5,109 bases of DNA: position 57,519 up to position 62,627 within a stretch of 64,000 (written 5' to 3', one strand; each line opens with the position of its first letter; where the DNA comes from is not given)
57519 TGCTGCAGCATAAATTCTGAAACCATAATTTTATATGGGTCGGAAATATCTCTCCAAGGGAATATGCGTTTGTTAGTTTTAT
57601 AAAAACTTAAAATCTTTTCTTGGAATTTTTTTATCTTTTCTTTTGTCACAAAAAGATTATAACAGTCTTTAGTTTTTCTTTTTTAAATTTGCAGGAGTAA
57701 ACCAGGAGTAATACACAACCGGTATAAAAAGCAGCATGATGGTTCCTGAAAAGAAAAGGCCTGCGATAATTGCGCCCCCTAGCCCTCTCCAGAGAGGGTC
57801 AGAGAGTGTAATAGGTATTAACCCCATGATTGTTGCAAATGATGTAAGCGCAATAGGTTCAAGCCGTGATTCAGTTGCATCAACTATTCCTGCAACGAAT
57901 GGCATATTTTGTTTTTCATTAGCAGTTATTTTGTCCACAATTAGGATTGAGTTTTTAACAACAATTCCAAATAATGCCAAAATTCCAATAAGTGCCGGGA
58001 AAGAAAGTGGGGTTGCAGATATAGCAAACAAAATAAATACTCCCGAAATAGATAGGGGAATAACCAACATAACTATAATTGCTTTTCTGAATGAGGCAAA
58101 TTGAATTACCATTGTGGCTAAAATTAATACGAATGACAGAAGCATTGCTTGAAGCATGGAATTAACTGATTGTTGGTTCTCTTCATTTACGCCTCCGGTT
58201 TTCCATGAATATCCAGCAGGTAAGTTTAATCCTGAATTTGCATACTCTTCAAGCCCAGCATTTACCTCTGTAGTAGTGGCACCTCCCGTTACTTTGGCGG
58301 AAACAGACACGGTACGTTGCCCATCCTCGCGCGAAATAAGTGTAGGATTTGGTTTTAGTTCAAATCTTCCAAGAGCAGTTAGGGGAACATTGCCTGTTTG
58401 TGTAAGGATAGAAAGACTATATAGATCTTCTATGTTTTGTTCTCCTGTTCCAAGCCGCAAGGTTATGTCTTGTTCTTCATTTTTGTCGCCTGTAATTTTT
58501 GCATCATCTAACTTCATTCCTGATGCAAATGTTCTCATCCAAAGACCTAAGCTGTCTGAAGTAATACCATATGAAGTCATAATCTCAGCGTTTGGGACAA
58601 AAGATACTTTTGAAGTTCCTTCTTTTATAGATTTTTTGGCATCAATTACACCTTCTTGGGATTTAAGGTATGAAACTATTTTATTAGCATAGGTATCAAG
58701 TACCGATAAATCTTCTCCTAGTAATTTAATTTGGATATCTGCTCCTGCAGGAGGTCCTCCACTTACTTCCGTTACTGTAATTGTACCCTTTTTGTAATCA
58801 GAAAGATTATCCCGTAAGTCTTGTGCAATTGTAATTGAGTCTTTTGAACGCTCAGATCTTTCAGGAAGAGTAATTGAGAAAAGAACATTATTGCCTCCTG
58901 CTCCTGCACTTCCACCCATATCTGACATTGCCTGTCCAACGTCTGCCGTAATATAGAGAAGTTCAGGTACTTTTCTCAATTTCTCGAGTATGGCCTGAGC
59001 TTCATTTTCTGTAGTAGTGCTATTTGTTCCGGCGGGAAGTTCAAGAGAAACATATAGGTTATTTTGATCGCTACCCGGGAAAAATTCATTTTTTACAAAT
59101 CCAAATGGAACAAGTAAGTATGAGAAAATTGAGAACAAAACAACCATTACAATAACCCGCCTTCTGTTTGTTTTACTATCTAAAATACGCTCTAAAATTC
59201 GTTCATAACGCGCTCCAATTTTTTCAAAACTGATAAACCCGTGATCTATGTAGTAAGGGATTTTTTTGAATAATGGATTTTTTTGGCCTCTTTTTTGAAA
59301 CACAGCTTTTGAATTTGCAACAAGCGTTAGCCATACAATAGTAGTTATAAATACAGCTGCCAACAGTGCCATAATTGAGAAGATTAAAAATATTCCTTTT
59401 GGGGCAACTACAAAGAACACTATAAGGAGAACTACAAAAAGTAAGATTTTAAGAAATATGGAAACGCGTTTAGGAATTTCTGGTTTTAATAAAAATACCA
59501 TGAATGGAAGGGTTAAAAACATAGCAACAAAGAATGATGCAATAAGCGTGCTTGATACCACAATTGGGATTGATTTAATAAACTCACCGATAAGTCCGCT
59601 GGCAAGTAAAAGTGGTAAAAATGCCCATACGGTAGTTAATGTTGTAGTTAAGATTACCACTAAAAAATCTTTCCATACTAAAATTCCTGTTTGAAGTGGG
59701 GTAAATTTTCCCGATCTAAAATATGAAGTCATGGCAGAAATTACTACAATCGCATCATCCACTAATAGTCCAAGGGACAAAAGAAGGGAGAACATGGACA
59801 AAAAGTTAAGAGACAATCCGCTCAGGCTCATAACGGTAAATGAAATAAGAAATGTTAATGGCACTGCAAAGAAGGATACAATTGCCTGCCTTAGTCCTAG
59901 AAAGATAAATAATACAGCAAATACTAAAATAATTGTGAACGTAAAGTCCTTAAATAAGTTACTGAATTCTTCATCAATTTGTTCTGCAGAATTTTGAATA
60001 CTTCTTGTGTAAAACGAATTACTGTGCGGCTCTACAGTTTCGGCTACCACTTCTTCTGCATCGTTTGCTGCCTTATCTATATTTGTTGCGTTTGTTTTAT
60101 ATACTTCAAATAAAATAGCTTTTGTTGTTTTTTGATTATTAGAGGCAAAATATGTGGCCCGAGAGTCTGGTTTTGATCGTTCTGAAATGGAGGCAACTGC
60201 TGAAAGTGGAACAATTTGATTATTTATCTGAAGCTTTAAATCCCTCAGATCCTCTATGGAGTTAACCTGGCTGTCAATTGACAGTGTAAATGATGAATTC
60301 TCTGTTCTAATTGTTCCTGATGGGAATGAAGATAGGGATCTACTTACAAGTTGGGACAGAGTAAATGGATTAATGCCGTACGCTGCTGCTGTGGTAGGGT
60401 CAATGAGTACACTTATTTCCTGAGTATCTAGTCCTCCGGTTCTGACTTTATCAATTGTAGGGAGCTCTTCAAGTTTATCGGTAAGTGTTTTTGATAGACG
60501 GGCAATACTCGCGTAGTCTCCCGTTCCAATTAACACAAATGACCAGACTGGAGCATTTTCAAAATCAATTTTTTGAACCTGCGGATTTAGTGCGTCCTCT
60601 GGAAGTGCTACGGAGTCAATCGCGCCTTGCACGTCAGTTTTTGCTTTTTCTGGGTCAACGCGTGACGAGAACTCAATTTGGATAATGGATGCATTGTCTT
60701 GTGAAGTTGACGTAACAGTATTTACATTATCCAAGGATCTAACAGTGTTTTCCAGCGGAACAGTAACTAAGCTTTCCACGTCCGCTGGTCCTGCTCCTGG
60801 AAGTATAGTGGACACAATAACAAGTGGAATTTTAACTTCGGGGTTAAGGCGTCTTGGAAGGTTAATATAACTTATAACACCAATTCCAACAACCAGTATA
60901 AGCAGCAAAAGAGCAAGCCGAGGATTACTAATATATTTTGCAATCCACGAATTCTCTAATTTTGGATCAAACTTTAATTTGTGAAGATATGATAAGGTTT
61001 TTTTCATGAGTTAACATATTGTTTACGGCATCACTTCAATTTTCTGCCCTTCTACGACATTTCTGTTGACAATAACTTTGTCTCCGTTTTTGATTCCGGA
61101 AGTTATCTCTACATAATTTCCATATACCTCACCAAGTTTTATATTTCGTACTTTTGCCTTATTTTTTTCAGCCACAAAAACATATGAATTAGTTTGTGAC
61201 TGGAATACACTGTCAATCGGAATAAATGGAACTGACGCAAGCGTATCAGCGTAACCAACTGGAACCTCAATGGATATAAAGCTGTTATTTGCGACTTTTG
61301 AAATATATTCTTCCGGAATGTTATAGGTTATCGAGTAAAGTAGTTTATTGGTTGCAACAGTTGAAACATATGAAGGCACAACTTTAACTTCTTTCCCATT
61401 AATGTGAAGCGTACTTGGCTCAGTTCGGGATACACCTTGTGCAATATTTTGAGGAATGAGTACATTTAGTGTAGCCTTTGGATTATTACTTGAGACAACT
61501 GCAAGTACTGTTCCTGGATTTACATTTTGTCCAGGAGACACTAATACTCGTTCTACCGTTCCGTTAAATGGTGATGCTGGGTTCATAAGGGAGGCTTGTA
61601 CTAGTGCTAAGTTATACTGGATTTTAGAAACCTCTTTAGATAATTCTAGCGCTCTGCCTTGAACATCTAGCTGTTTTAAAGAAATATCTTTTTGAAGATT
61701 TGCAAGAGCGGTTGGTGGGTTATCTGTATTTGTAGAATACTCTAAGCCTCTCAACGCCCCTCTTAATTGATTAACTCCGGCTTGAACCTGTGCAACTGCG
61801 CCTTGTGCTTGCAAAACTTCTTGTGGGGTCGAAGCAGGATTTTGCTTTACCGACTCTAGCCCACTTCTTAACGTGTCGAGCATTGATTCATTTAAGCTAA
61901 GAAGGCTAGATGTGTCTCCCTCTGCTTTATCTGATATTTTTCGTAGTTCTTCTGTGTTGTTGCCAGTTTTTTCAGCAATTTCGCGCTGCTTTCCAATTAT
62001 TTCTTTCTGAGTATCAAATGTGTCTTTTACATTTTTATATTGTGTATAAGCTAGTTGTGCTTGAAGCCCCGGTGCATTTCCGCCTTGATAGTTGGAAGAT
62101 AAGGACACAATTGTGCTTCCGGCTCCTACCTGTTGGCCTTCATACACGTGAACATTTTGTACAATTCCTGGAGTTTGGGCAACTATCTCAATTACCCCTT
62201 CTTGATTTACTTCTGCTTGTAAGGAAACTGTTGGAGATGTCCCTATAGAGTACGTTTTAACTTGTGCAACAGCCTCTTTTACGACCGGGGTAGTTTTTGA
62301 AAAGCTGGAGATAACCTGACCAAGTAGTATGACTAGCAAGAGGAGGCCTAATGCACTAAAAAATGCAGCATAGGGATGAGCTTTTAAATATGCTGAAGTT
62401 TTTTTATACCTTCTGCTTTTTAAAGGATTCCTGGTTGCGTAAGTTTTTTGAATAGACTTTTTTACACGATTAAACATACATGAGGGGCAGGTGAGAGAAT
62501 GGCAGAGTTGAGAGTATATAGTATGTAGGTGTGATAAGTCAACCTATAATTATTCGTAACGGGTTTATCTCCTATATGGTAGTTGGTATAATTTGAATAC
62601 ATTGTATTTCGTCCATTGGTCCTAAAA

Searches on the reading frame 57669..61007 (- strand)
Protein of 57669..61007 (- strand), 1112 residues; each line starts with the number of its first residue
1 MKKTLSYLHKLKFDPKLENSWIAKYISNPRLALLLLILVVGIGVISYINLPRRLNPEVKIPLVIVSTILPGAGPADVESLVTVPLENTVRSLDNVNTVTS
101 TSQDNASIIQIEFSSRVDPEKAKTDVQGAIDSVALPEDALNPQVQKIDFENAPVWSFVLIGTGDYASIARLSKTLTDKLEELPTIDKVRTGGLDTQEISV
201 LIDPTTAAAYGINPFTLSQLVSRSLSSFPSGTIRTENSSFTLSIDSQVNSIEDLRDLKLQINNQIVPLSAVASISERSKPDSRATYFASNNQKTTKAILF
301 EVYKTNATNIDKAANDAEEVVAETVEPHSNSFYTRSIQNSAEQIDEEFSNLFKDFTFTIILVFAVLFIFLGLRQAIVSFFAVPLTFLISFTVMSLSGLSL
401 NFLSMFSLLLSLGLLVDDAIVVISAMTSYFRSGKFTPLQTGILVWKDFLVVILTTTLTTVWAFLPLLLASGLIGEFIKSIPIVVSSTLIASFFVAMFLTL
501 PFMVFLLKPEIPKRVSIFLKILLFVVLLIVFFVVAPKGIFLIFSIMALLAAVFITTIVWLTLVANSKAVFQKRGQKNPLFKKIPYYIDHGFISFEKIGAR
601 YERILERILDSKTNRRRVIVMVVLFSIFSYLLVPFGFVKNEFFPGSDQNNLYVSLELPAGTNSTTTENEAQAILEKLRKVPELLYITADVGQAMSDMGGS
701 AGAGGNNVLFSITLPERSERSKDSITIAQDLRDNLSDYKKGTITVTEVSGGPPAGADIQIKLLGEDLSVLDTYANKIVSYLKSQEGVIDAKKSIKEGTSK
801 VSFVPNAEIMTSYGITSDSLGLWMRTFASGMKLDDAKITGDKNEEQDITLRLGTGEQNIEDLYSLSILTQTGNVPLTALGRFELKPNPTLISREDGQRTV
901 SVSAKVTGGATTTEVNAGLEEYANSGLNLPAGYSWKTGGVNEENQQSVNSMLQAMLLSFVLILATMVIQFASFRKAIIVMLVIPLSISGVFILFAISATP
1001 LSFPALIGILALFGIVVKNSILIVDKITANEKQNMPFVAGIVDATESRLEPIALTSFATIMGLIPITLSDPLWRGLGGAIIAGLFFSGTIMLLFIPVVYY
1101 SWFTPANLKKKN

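Call 40: search_protein_families(library=pfam, proteins=[window:57669-61007:-], max_evalue=0.001)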
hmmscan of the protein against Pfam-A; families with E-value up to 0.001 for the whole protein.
window:57669-61007:- (1112 aa): 1 family
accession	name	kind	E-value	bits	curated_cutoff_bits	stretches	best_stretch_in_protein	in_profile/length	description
PF00873.25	ACR_tran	-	4.9e-151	505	28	2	26-511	6-494/1021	AcrB/AcrD/AcrF family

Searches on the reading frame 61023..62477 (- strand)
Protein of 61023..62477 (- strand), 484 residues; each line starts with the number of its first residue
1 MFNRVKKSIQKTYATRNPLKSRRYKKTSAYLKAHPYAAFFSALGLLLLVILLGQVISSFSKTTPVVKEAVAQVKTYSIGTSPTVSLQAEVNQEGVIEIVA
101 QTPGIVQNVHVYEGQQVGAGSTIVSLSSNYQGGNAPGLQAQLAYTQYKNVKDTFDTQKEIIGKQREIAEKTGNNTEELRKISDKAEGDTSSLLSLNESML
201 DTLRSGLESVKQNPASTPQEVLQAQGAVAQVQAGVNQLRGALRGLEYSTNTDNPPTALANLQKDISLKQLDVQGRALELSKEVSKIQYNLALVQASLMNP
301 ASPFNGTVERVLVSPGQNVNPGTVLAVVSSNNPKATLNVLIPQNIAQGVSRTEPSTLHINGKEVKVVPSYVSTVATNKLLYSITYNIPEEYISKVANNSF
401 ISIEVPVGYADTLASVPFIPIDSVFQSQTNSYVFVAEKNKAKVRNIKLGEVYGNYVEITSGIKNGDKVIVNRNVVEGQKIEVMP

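Call 40: search_protein_families(library=pfam, proteins=[window:61023-62477:-], max_evalue=0.001)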
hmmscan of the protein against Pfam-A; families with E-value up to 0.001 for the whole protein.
window:61023-62477:- (484 aa): 4 families
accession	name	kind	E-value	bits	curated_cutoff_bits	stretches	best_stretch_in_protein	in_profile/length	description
PF13533.13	Biotin_lipoyl_2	-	3.8e-07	30.2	29.8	1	301-328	4-31/32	Biotin-lipoyl like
PF00364.28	Biotin_lipoyl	-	4e-06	27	22.1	0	302-327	47-72/73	Biotin-requiring enzyme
PF16576.10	HlyD_D23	-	1.6e-05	24.7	30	0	65-127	78-140/214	Barrel-sandwich domain of CusB or HlyD membrane-fusion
PF13437.12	HlyD_3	-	4.8e-05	24.5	22.2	0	302-374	4-79/106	HlyD family secretion protein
